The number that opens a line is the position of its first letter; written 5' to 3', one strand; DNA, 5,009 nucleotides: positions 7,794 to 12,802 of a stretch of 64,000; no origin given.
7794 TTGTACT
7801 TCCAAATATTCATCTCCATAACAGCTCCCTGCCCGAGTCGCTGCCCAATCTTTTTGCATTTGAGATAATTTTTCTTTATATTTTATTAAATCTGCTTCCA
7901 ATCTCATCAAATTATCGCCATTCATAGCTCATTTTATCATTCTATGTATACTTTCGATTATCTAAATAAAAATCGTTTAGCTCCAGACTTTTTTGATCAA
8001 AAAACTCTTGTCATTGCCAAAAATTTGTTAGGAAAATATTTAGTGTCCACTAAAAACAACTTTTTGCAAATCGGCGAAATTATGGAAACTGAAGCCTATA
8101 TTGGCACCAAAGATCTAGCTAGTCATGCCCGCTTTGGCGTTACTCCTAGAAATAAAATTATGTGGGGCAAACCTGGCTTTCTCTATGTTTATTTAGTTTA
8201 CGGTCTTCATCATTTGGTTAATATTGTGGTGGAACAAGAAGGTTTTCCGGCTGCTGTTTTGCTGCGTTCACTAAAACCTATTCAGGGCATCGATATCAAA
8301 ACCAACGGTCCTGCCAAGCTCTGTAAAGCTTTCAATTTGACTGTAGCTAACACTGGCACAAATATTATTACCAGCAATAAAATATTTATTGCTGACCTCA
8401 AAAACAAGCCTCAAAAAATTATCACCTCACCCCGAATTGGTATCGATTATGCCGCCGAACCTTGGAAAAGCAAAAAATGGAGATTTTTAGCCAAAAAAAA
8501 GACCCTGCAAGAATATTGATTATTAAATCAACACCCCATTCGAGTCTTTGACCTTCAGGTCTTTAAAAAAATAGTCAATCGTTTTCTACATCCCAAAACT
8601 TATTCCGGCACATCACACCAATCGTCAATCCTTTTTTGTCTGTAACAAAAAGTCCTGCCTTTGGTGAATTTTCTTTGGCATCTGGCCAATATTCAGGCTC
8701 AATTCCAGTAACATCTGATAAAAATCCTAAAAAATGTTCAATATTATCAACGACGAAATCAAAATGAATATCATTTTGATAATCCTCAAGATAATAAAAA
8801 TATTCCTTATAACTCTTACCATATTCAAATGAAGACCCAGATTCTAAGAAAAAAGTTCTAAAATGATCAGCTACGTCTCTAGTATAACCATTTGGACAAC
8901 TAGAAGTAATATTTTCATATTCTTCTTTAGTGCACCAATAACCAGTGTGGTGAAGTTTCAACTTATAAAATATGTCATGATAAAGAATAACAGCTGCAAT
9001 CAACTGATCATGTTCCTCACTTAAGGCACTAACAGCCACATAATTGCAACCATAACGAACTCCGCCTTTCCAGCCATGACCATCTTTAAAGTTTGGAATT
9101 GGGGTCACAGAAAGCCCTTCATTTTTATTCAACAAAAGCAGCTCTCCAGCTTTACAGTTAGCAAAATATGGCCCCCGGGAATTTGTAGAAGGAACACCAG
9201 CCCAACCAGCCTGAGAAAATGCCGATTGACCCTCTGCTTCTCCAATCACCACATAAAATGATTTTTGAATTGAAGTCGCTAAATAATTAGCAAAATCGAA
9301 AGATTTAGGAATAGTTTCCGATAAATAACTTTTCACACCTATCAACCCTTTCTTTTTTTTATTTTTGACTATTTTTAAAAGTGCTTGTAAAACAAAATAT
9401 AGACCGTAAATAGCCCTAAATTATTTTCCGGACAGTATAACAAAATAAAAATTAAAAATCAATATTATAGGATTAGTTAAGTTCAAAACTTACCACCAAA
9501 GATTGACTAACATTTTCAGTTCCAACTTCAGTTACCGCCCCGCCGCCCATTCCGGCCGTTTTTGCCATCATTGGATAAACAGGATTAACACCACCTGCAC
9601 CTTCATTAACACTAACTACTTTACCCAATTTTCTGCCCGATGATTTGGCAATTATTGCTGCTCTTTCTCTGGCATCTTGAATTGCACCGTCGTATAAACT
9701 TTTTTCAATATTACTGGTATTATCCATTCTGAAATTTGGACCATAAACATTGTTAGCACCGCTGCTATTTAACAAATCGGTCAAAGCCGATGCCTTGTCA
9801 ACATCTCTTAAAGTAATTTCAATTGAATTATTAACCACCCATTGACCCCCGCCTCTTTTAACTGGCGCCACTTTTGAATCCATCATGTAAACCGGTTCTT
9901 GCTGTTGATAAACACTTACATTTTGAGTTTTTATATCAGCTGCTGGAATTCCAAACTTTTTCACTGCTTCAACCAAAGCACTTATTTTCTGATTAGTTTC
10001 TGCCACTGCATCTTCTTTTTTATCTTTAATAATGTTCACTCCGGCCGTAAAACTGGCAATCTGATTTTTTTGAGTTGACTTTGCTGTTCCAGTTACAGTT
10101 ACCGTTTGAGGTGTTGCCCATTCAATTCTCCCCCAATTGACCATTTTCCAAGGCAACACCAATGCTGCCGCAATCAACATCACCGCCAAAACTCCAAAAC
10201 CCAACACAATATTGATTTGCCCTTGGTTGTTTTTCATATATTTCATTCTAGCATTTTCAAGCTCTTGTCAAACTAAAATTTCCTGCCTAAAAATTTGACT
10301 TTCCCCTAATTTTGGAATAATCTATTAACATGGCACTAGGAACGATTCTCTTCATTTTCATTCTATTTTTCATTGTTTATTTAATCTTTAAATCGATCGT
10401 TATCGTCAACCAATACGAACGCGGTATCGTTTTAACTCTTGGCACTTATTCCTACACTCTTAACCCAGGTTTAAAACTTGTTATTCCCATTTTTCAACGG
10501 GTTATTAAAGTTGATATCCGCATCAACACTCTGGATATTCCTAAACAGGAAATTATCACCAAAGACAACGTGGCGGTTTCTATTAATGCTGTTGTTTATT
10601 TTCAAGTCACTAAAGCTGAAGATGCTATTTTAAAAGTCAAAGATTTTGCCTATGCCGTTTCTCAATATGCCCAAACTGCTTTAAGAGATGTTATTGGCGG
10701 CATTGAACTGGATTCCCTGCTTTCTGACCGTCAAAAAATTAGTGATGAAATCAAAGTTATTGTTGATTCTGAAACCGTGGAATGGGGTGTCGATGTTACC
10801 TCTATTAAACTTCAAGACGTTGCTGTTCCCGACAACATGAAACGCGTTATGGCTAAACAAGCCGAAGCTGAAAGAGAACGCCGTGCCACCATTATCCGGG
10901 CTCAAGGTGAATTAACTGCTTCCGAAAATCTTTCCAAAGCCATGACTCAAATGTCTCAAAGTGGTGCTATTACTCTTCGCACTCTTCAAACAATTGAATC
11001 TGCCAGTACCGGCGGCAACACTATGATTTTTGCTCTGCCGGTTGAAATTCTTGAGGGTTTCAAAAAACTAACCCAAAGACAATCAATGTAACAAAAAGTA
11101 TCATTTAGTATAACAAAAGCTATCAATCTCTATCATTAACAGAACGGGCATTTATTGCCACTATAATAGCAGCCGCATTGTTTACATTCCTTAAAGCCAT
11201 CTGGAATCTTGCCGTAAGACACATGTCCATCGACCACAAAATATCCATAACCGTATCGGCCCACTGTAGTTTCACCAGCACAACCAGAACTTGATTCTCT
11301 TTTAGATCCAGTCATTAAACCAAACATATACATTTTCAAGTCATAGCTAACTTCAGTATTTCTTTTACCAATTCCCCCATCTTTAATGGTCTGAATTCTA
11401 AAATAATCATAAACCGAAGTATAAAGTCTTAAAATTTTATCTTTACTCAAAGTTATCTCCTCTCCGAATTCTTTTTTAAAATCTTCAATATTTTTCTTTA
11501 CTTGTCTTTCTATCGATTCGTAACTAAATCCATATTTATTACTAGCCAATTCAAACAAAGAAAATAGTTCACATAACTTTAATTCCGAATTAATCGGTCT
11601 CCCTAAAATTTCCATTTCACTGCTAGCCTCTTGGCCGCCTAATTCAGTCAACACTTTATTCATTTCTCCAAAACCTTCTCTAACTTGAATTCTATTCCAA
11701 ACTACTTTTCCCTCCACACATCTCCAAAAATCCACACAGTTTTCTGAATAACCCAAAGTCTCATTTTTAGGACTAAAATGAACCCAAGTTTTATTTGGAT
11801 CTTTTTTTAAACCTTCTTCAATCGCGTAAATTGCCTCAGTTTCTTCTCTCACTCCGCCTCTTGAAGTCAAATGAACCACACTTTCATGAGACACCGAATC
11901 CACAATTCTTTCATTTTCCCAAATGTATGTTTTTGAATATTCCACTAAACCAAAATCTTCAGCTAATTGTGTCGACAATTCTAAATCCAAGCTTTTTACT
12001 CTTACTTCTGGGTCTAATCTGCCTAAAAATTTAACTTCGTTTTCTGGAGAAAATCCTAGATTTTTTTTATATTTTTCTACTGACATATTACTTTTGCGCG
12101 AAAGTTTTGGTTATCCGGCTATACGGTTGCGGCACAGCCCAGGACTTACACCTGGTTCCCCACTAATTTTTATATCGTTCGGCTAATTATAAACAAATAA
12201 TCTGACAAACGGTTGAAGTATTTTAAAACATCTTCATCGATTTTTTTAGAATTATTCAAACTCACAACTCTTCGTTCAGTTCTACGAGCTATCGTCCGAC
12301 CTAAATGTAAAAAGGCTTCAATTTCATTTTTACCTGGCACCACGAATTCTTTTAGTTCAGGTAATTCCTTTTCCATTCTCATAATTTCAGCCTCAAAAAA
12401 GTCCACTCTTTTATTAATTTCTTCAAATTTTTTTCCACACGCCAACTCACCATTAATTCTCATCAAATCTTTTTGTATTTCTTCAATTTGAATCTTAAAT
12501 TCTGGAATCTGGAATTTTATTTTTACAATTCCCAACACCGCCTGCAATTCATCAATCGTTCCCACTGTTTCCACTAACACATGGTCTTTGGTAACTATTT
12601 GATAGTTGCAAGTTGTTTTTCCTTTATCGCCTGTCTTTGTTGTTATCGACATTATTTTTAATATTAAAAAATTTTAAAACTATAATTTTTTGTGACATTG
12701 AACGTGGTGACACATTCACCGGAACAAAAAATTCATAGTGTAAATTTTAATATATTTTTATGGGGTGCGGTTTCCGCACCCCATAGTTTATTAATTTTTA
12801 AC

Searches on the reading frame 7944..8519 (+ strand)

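Call 69: search_protein_families(library=pfam, proteins=[window:7944-8519:+], max_evalue=0.001)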
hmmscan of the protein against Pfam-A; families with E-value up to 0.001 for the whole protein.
window:7944-8519:+ (191 aa): 1 family
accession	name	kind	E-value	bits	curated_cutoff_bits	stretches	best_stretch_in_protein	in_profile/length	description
PF02245.21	Pur_DNA_glyco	-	3.4e-52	176.9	27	1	15-186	1-180/181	Methylpurine-DNA glycosylase (MPG)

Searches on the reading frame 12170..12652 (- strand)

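Call 69: search_protein_families(library=pfam, proteins=[window:12170-12652:-], max_evalue=0.001)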
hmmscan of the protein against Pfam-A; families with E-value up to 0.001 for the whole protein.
window:12170-12652:- (160 aa): 1 family
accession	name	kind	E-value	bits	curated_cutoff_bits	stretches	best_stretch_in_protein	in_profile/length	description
PF01923.23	Cob_adeno_trans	-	5.8e-48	163.6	24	1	3-159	1-170/171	Cobalamin adenosyltransferase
